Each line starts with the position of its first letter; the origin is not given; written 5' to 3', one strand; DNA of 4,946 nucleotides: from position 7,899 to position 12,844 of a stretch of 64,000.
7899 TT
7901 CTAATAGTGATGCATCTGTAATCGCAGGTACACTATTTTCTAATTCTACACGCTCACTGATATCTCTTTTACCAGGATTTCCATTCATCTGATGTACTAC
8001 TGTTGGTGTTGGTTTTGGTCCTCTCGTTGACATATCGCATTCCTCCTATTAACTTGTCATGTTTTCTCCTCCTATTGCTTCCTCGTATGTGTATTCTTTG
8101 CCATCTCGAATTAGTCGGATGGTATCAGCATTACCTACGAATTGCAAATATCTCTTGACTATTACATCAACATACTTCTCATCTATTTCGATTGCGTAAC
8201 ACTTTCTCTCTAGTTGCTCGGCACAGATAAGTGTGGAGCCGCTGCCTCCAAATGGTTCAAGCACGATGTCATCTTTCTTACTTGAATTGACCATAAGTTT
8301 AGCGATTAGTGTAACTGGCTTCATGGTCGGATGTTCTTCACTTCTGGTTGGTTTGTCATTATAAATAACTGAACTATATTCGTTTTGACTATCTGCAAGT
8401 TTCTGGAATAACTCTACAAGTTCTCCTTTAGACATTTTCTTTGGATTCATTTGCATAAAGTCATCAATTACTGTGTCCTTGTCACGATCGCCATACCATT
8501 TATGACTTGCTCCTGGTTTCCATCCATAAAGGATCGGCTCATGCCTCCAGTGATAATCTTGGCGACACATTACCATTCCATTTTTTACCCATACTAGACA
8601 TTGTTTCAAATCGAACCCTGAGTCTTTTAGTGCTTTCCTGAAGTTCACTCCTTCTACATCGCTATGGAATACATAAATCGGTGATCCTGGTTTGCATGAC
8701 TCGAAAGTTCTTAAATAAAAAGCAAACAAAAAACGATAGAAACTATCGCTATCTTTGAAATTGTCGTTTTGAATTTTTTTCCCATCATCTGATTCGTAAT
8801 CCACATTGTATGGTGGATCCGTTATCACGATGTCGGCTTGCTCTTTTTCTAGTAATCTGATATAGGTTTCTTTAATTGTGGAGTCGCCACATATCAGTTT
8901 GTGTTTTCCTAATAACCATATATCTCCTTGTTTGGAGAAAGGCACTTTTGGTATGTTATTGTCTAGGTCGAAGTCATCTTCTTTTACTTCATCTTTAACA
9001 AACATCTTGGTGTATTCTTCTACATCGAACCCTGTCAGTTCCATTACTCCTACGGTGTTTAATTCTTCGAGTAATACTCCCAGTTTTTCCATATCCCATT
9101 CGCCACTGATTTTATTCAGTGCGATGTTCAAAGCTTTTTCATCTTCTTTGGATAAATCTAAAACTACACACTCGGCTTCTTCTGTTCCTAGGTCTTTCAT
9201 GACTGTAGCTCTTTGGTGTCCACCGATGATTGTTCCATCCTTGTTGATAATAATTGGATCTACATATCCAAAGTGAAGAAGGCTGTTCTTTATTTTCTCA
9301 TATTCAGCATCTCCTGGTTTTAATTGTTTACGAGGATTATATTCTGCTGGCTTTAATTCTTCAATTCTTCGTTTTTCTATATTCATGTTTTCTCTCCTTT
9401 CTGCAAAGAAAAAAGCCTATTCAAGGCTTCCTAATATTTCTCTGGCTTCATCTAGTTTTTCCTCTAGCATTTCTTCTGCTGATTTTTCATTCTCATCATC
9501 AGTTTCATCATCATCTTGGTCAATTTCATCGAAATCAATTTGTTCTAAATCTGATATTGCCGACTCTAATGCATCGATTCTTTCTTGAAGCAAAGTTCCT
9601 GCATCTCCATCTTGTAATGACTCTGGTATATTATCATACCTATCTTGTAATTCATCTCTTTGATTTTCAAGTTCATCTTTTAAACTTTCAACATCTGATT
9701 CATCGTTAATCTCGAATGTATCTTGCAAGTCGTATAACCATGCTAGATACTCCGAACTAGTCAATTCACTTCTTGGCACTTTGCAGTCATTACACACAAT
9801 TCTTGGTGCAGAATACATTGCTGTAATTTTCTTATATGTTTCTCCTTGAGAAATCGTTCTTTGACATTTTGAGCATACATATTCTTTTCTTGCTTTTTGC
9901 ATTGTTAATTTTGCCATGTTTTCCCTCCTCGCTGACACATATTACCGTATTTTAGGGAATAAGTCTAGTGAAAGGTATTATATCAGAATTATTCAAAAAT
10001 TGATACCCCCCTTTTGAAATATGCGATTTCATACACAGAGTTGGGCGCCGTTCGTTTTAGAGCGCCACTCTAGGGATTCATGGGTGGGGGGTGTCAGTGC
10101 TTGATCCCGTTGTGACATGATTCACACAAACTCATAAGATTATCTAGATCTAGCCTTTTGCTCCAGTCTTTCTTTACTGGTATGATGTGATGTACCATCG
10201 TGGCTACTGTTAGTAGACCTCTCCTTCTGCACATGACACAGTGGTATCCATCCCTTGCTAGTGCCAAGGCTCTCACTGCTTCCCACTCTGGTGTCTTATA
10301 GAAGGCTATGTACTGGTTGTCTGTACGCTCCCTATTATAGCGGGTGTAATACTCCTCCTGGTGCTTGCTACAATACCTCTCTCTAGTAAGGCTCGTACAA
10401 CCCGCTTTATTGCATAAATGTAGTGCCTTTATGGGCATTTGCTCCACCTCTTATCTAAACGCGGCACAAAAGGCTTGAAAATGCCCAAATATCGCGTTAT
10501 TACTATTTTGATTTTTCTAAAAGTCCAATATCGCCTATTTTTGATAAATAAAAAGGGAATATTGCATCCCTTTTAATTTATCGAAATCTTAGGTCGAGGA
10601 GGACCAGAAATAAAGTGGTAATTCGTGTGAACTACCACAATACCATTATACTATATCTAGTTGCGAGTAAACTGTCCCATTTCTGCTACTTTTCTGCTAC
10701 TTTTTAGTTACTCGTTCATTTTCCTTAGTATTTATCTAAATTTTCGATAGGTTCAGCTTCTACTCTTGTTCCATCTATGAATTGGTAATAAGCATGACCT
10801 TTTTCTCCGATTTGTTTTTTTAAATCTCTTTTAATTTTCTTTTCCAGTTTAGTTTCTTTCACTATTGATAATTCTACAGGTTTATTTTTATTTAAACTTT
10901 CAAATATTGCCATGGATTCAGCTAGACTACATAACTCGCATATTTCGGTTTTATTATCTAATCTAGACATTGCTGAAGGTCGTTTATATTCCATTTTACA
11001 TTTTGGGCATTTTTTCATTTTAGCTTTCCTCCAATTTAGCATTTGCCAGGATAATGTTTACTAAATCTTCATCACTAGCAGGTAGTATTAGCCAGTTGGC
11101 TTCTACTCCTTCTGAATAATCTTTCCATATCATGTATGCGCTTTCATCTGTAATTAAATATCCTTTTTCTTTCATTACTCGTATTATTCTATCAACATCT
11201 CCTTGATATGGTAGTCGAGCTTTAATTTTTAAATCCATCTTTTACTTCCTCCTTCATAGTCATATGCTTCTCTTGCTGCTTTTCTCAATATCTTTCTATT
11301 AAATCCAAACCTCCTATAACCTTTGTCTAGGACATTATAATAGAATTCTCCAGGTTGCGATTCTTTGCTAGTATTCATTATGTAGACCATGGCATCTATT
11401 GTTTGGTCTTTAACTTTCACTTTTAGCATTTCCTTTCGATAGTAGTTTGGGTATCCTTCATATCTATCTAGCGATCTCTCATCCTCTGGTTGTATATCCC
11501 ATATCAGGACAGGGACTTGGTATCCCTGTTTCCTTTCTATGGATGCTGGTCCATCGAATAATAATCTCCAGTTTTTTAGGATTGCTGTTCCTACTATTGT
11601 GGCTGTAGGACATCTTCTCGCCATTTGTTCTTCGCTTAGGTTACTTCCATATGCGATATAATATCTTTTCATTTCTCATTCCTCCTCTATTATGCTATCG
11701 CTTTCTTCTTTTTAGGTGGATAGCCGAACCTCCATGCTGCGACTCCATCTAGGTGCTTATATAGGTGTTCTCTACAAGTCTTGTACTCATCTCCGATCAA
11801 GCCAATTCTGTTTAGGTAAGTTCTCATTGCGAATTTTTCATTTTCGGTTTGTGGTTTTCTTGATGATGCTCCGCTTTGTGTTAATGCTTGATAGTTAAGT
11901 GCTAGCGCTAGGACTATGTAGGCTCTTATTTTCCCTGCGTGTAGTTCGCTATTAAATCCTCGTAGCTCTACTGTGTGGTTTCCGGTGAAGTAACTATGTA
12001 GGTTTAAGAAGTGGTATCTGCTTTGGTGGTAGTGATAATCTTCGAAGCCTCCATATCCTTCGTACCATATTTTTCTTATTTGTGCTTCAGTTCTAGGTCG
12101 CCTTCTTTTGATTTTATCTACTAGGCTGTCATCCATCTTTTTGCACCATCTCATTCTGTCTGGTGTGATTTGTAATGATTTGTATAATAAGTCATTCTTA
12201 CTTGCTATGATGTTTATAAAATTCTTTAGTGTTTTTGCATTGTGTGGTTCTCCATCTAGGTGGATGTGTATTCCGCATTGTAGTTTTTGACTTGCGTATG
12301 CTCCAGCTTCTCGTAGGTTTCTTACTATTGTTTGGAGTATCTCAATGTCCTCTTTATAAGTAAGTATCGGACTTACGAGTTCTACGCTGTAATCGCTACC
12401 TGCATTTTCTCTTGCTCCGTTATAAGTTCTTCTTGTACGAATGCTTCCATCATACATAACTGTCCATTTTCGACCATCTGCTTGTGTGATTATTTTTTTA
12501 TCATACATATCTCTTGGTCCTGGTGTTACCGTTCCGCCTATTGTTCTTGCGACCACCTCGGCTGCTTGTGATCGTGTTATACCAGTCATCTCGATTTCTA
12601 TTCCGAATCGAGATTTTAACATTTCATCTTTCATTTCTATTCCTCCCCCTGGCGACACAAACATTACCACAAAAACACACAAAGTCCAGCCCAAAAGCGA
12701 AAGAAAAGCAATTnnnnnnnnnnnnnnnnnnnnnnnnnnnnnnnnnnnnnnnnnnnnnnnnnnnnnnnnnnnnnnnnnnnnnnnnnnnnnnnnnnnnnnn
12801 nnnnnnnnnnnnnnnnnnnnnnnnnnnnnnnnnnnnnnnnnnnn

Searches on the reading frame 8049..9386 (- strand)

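Call 26: search_protein_families(library=pfam, proteins=[window:8049-9386:-], max_evalue=0.00001)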
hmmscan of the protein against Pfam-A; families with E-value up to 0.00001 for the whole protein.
window:8049-9386:- (445 aa): 1 family
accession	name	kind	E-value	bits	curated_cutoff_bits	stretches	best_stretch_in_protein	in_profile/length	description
PF01555.25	N6_N4_Mtase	-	2.4e-30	106.6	26.7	1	185-410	2-220/221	DNA methylase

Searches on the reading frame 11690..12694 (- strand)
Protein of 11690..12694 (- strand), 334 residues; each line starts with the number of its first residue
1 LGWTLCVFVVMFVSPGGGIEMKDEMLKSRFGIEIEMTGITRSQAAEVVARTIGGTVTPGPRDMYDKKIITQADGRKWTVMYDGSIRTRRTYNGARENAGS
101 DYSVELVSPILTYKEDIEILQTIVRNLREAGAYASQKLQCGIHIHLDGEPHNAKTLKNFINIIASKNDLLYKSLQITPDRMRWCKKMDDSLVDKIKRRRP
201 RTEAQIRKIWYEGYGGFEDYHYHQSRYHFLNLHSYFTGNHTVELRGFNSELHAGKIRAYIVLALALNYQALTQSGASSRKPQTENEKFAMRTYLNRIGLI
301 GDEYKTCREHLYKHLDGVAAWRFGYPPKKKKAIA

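Call 26: search_protein_families(library=pfam, proteins=[window:11690-12694:-], max_evalue=0.00001)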
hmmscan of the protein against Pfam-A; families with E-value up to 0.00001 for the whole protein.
window:11690-12694:- (334 aa): 1 family
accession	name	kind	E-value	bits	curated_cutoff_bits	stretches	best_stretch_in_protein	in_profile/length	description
PF12224.13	Amidoligase_2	-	1.3e-72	245.1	22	1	28-266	3-244/245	Putative amidoligase enzyme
